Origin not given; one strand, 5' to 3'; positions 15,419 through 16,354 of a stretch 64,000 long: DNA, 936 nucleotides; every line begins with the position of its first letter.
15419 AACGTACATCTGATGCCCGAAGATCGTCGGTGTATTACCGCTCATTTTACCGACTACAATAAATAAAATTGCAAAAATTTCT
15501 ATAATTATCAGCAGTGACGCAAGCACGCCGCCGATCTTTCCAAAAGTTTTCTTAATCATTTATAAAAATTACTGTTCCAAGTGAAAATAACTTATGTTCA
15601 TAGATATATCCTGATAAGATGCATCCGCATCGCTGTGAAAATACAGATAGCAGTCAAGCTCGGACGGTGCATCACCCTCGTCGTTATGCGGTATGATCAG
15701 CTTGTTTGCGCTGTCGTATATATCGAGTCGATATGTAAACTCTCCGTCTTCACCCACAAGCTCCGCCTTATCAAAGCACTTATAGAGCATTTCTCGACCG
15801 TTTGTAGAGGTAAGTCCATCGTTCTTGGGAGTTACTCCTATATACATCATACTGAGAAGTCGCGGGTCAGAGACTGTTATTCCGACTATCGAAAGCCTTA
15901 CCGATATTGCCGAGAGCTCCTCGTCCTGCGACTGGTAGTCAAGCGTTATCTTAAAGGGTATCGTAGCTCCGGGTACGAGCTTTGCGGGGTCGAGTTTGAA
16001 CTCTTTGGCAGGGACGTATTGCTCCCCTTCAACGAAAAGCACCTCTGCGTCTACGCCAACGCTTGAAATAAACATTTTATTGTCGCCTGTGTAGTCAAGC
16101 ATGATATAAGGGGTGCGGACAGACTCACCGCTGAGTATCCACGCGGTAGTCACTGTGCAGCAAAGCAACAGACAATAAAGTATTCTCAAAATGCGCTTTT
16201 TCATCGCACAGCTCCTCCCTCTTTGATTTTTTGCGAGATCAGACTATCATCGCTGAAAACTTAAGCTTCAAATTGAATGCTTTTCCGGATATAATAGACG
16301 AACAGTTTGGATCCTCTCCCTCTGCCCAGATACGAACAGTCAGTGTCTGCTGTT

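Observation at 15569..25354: Paralogue family with a conserved signal-anchor motif and a conserved C-terminal W-x-(E/D)-G-x-D-x-x-C strand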

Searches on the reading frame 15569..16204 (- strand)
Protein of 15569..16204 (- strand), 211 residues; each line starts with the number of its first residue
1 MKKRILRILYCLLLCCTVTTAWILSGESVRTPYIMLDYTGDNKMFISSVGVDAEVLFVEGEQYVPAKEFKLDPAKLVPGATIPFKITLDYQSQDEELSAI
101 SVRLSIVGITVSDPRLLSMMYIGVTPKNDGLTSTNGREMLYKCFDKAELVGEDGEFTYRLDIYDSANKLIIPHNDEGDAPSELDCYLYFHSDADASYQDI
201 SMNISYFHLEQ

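Call 3: search_protein_families(library=pfam, proteins=[window:15569-16204:-], max_evalue=0.1)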
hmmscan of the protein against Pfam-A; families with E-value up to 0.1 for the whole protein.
window:15569-16204:- (211 aa): 0 families

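Call 4: search_protein_families(library=ncbifam, proteins=[window:15569-16204:-], max_evalue=0.1)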
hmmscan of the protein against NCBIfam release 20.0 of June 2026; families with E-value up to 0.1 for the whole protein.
window:15569-16204:- (211 aa): 0 families

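Call 79: search_protein_families(library=padloc, proteins=[window:15569-16204:-], max_evalue=0.01)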
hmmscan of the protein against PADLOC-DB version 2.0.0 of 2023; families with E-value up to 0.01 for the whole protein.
window:15569-16204:- (211 aa): 0 families
